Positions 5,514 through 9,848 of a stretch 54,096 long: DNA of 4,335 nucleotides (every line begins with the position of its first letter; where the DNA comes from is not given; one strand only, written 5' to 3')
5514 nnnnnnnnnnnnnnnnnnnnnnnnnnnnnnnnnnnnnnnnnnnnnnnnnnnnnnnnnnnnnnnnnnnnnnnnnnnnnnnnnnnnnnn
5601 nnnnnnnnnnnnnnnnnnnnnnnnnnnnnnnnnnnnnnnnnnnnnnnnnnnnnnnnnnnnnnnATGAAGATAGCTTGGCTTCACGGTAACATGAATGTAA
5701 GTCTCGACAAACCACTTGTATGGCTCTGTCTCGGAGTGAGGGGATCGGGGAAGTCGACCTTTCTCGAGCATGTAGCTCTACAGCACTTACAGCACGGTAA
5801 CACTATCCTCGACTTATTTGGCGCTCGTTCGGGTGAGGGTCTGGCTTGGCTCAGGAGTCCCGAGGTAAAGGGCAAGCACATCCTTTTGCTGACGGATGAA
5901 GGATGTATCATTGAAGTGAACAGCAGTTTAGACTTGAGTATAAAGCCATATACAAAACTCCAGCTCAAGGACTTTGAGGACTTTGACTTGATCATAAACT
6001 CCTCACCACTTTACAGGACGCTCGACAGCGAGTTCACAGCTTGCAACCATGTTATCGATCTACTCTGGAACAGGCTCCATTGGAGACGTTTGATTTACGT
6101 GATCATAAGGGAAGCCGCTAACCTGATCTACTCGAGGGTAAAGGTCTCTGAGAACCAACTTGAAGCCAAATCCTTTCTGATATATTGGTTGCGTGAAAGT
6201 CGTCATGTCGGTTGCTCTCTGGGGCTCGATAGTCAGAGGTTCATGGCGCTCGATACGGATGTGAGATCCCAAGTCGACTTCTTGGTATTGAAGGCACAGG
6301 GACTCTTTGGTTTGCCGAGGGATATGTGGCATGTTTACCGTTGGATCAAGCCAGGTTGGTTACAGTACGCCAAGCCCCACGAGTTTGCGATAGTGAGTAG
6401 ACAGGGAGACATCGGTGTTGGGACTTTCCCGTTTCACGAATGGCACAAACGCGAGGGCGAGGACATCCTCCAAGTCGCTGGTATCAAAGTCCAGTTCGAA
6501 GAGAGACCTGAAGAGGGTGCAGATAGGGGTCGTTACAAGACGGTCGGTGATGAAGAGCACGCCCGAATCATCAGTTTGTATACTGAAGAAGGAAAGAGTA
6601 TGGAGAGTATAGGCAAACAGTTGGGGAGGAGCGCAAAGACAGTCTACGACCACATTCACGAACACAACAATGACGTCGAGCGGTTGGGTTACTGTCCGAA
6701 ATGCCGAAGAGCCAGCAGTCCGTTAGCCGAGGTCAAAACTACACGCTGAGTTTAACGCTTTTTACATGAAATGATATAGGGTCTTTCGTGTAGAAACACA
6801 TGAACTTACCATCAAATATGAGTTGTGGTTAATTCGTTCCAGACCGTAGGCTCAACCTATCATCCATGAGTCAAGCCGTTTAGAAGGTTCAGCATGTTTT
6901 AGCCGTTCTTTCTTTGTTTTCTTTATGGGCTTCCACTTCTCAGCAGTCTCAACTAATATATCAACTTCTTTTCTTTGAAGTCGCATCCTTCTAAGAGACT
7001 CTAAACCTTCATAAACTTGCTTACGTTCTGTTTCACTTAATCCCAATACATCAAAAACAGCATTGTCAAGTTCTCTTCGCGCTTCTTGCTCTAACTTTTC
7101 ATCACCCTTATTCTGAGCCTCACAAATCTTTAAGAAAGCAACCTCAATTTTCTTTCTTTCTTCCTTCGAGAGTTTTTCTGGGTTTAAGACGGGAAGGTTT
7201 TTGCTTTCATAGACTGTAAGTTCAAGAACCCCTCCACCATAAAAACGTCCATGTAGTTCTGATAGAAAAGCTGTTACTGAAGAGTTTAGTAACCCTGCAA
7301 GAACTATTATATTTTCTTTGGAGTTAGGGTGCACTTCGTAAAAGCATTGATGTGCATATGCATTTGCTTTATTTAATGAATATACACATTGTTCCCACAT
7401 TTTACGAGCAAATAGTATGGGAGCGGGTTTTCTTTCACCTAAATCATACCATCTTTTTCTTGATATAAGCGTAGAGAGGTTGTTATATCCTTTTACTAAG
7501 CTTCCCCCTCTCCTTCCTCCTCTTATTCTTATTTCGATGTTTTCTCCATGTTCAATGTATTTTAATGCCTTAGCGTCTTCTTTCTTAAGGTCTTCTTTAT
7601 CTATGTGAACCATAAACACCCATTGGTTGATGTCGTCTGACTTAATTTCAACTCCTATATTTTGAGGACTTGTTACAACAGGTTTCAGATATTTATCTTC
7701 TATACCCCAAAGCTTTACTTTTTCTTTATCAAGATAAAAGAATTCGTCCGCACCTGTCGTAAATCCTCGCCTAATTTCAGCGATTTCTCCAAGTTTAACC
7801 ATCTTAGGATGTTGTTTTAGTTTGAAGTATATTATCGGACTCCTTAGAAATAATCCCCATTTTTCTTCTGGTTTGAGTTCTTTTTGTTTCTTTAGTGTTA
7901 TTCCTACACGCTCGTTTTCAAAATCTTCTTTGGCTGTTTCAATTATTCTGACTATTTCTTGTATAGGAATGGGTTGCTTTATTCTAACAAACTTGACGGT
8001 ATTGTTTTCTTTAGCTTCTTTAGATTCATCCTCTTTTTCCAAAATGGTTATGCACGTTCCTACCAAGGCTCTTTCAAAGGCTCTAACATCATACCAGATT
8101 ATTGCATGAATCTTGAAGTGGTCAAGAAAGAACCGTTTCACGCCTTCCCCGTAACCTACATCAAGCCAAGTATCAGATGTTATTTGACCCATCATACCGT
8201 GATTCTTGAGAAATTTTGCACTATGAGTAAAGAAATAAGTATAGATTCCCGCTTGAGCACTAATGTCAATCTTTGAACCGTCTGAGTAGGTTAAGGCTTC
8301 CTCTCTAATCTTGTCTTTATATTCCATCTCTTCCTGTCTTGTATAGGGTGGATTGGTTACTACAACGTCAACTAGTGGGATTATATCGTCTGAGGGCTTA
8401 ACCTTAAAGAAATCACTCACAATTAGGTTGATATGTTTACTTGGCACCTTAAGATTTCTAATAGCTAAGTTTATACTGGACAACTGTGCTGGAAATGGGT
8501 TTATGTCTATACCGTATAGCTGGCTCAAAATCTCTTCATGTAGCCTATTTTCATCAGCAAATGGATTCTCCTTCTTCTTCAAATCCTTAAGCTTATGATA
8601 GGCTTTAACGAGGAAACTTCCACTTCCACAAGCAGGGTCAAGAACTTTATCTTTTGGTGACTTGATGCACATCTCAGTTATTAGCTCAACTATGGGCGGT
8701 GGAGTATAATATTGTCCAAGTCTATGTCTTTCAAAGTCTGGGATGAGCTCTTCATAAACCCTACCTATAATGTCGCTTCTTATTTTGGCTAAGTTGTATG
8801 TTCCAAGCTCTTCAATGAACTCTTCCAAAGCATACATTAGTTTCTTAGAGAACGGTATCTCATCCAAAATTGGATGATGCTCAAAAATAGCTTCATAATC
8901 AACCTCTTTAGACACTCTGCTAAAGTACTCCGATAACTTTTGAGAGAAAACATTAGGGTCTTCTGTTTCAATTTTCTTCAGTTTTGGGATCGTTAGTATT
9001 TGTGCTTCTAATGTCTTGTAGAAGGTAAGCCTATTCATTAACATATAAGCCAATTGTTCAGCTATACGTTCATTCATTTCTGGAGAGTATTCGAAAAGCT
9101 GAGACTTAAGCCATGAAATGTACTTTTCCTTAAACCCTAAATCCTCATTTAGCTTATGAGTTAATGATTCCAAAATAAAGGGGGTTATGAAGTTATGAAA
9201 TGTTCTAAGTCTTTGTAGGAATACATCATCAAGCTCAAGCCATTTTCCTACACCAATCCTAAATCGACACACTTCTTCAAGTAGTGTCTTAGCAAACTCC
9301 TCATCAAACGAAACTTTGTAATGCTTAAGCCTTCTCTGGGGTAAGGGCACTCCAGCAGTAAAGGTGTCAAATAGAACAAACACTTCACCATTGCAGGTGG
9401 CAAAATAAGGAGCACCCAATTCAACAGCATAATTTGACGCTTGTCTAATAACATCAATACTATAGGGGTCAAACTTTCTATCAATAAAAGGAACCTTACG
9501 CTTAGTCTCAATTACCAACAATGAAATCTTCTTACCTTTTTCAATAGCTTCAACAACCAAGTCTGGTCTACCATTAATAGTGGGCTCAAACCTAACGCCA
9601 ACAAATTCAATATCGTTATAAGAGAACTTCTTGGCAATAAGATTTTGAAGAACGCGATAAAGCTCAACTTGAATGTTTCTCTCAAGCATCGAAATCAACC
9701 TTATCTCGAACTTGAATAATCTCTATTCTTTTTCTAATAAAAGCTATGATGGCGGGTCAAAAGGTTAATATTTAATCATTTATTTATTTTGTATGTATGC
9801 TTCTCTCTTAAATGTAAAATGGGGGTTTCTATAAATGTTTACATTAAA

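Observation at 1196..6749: Translationally coupled cassette of orphan genes with mobile-element hallmarks, wedged between two low-GC defence genes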

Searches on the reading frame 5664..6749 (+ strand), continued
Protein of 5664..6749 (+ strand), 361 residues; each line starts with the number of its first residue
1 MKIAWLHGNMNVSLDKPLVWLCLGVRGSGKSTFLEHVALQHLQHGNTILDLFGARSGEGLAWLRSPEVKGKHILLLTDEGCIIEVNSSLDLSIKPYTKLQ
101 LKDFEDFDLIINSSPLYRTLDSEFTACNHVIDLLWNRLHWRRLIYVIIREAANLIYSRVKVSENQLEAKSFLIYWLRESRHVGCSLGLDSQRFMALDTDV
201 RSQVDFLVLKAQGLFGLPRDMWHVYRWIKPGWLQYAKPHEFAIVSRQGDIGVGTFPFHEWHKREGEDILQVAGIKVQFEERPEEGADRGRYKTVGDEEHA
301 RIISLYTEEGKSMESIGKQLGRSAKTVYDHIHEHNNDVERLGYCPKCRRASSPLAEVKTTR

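Call 77: search_protein_families(library=pfam, alignment_id=A1, max_evalue=0.1)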
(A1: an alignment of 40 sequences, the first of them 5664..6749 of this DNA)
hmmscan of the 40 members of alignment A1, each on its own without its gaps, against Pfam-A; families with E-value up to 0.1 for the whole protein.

A. member 1, window:5664-6749:+ (361 aa): 10 families
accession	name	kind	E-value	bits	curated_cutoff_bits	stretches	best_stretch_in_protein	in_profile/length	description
PF13936.12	HTH_38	-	0.00053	20.1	27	1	291-332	2-42/44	Helix-turn-helix domain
PF13384.12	HTH_23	-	0.00059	20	24.6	1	300-335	8-42/50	Homeodomain-like domain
PF25199.1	nSTAND_NTPase5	-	0.0034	17.6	34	1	15-79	39-104/145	Novel STAND NTPase 5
PF14493.12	HTH_40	-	0.0036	18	27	1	304-333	7-35/89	Helix-turn-helix domain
PF04545.22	Sigma70_r4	-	0.0055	16.6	24.1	1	296-327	6-37/50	Sigma-70, region 4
PF08281.18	Sigma70_r4_2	-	0.021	14.9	25.7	1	300-332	16-48/54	Sigma-70, region 4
PF13518.12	HTH_28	-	0.025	15.1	25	0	300-332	3-34/52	Helix-turn-helix domain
PF15978.11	TnsD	-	0.031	13.8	32.4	1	284-336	173-225/355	Tn7-like transposition protein D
PF13173.12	AAA_14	-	0.085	13.3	27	0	21-44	6-29/129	AAA domain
PF21476.4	PF0610-like_N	-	0.093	13.4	33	0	301-331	5-35/50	PF0610-like, N-terminal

B. families by the number of members that match (of 40 scanned): 45 families (the first 25 are shown)
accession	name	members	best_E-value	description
PF13936.12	HTH_38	28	4.3e-07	Helix-turn-helix domain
PF13384.12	HTH_23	18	7.2e-07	Homeodomain-like domain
PF04545.22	Sigma70_r4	16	1.5e-05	Sigma-70, region 4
PF08281.18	Sigma70_r4_2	15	2.7e-05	Sigma-70, region 4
PF13173.12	AAA_14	15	0.0011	AAA domain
PF13191.12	AAA_16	13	0.0016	AAA ATPase domain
PF04297.20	UPF0122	9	0.00014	Putative helix-turn-helix protein, YlxM / p13 like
PF14493.12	HTH_40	7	9.2e-05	Helix-turn-helix domain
PF13671.12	AAA_33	6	0.024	AAA domain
PF01637.24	ATPase_2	6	0.039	ATPase domain predominantly from Archaea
PF08279.18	HTH_11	5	0.0018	HTH domain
PF00005.33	ABC_tran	5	0.013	ABC transporter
PF13518.12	HTH_28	4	0.0053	Helix-turn-helix domain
PF20720.3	nSTAND3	4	0.015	Novel STAND NTPase 3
PF25199.1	nSTAND_NTPase5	3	0.0034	Novel STAND NTPase 5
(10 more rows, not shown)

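Call 85: search_protein_families(library=phrogs, max_evalue=0.1, proteins=[L007:11549-12319:+, L029:3369-4136:+, L024:11180-11941:+, L018:6412-7119:+, L016:11309-11860:+, L007:12905-13717:+, L121:11100-11654:-, L020:7291-8286:+, L012:5093-6718:+, L014:7195-8319:+])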
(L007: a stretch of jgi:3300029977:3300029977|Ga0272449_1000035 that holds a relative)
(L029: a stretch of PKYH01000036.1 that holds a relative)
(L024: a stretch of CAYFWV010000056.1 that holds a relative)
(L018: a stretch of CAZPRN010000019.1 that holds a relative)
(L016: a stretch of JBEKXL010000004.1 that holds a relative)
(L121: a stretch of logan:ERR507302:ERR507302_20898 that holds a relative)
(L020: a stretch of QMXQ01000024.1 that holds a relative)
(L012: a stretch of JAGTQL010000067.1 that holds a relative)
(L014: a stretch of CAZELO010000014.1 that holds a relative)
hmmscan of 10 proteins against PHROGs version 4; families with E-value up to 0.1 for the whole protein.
L007:11549-12319:+ (256 aa): 0 families

L029:3369-4136:+ (255 aa): 1 family
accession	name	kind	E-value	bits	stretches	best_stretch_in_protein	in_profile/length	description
phrog_6081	-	unknown function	0.018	15.6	1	75-119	110-152/169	-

L024:11180-11941:+ (253 aa): 2 families
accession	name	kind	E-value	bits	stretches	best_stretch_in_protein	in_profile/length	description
phrog_10714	-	unknown function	0.029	15.6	1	107-143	69-107/109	-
phrog_2546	-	unknown function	0.076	14.2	0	114-140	3-29/180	-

L018:6412-7119:+ (235 aa): 2 families
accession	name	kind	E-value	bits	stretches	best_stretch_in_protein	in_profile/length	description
phrog_1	-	integration and excision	0.022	15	1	48-225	273-436/611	integrase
phrog_216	-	integration and excision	0.079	13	1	29-124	18-123/301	integrase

L016:11309-11860:+ (183 aa): 2 families
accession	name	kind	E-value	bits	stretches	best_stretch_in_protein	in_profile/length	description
phrog_6361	-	unknown function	0.0059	17.3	1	84-165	67-132/203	-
phrog_16532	-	unknown function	0.0071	17.6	1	55-140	31-125/138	-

L007:12905-13717:+ (270 aa): 0 families

L121:11100-11654:- (184 aa): 0 families

L020:7291-8286:+ (331 aa): 4 families
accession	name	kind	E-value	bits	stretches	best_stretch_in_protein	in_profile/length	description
phrog_9660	-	unknown function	1.8e-20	74.5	2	235-325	300-402/407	-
phrog_16345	-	DNA, RNA and nucleotide metabolism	1.4e-09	37.5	1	47-326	41-344/972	primase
phrog_5362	-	DNA, RNA and nucleotide metabolism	0.00074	19.9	1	84-119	131-166/280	DNA primase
phrog_2626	-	unknown function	0.0086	17.3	0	107-137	6-35/59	-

L012:5093-6718:+ (541 aa): 2 families
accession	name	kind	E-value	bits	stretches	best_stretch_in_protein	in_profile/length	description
phrog_9660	-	unknown function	3.1e-20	73.7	2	247-333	302-400/407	-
phrog_16345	-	DNA, RNA and nucleotide metabolism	0.084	11.8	0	103-185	101-177/972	primase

L014:7195-8319:+ (374 aa): 3 families
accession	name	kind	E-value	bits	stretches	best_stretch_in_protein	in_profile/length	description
phrog_9660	-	unknown function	2.3e-22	80.7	2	282-362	301-386/407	-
phrog_16345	-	DNA, RNA and nucleotide metabolism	2.3e-06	26.9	1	109-365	67-336/972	primase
phrog_5362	-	DNA, RNA and nucleotide metabolism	0.0092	16.3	1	131-190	135-193/280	DNA primase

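Call 92: search_protein_families(library=pfam, alignment_id=A5, max_evalue=0.0001)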
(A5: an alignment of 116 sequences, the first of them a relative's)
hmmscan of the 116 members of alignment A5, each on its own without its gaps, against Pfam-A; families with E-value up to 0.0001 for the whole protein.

A. member 1, L003:11851-13428:+ (525 aa): 0 families

B. families by the number of members that match (of 116 scanned): 33 families (the first 25 are shown)
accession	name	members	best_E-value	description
PF00589.27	Phage_integrase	10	5e-18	Phage integrase family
PF09250.16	Prim-Pol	3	1.1e-24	Bifunctional DNA primase/polymerase, N-terminal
PF07221.17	GlcNAc_2-epim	2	1.3e-24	N-acylglucosamine 2-epimerase (GlcNAc 2-epimerase)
PF04104.19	DNA_primase_lrg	2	2.6e-10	Eukaryotic and archaeal DNA primase, large subunit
PF01896.25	DNA_primase_S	2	5.6e-08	DNA primase small subunit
PF01555.25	N6_N4_Mtase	1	2.5e-39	DNA methylase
PF13229.12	Beta_helix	1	2.1e-33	Right handed beta helix region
PF02633.19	Creatininase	1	1.1e-27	Creatinine amidohydrolase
PF01661.27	Macro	1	2.8e-26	Macro domain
PF19263.5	DUF5906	1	5.2e-20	Family of unknown function (DUF5906)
PF00493.29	MCM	1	1.1e-16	MCM P-loop domain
PF05048.19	NosD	1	1.2e-16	Periplasmic copper-binding protein (NosD)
PF02732.21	ERCC4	1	9.8e-16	ERCC4 domain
PF12708.12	Pect-lyase_RHGA_epim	1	3.9e-10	Rhamnogalacturonase A/epimerase, pectate lyase-like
PF14520.12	HHH_5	1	5.8e-09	Helix-hairpin-helix domain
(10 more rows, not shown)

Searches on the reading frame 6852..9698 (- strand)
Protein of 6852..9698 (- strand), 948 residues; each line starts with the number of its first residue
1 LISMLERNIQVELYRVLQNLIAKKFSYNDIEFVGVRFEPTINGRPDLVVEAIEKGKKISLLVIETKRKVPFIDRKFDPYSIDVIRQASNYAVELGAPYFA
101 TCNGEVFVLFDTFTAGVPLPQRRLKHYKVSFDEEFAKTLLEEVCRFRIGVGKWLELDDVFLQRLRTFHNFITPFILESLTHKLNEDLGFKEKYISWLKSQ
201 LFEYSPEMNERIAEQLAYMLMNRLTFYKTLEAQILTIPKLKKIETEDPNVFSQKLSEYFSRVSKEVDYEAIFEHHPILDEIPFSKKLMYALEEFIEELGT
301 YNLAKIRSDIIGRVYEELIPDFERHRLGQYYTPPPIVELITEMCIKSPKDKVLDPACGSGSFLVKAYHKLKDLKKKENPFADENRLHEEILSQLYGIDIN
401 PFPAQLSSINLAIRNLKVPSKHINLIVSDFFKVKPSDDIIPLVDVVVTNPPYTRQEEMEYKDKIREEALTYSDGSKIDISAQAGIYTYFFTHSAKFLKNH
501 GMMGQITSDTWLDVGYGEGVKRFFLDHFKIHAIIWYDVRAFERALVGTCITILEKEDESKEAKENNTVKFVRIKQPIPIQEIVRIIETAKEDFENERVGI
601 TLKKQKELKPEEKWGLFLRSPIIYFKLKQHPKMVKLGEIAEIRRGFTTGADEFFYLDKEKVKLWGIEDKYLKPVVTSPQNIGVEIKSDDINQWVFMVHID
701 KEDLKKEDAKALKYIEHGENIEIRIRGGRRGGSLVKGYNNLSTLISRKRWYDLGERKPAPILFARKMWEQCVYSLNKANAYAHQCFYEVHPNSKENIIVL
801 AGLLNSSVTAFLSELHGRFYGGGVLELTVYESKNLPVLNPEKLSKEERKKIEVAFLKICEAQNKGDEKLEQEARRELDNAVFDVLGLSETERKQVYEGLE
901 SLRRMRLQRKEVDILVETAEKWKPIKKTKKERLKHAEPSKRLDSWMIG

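Call 3: search_protein_families(library=pfam, max_evalue=0.1, proteins=[window:6852-9698:-])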
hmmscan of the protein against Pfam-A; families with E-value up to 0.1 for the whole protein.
window:6852-9698:- (948 aa): 7 families
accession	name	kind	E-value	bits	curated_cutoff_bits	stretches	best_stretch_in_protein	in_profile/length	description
PF02384.22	N6_Mtase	-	4e-36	125.4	20.4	1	308-578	3-251/311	N-6 DNA Methylase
PF07669.17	Eco57I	-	1.1e-19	71.6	25.3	1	393-537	2-167/171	Eco57I restriction-modification methylase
PF20473.4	MmeI_Mtase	-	6.5e-13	48.9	27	1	349-419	20-90/259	MmeI, DNA-methyltransferase domain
PF22837.1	M_Eco57I_C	-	5.5e-10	39.6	27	1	628-845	23-230/283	Type II methyltransferase M.Eco57I, C-terminal domain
PF01170.24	UPF0020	-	8.3e-07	29.3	22.3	1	343-455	23-134/197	RMKL-like, methyltransferase domain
PF13847.12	Methyltransf_31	-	0.0059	16.7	27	1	348-449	3-81/145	Methyltransferase domain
PF01555.25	N6_N4_Mtase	-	0.03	14.7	26.7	0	309-366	138-199/221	DNA methylase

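Call 60: search_protein_families(library=padloc, max_evalue=0.01, proteins=[window:6852-9698:-])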
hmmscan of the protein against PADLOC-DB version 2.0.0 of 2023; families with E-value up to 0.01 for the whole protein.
window:6852-9698:- (948 aa): 81 families (the best 25 are shown)
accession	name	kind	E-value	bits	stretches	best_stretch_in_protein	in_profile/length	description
PDLC03267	MTase_II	-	3.2e-62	209.2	1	328-909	14-538/539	Type II methyltransferase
PDLC03366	MTase_II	-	3.2e-46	156.2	1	324-852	19-501/568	Type II methyltransferase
PDLC03606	REase_MTase_IIG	-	2.5e-40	136.5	1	177-906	192-928/935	Type IIG restriction enzyme-methyltransferase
PDLC04134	mad2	-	1.2e-32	111.4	1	42-564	39-450/492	mads_2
PDLC03021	MTase_I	-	9e-31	105.2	1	252-561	87-383/491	Type I methyltransferase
PDLC03222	MTase_II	-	1.2e-27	94.8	1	306-845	110-587/602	Type II methyltransferase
PDLC03026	MTase_I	-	2.2e-25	87.7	1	290-565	102-364/487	Type I methyltransferase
PDLC03630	REase_MTase_IIG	-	4.3e-25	85.7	2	284-410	321-465/1100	Type IIG restriction enzyme-methyltransferase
PDLC03331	MTase_II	-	4e-23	79.9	1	390-827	69-478/541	Type II methyltransferase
PDLC03612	REase_MTase_IIG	-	1.3e-22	77.9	1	444-897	808-1245/1247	Type IIG restriction enzyme-methyltransferase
PDLC03338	MTase_II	-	6.1e-22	76.1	1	310-533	112-326/604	Type II methyltransferase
PDLC03328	MTase_II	-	1.4e-21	74.6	2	322-553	26-236/587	Type II methyltransferase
PDLC03025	MTase_I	-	2.5e-21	74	1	287-534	121-349/569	Type I methyltransferase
PDLC03313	MTase_II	-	7.2e-21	72.3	1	323-677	18-366/563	Type II methyltransferase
PDLC03301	MTase_II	-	1.5e-20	71.4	2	324-544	71-266/604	Type II methyltransferase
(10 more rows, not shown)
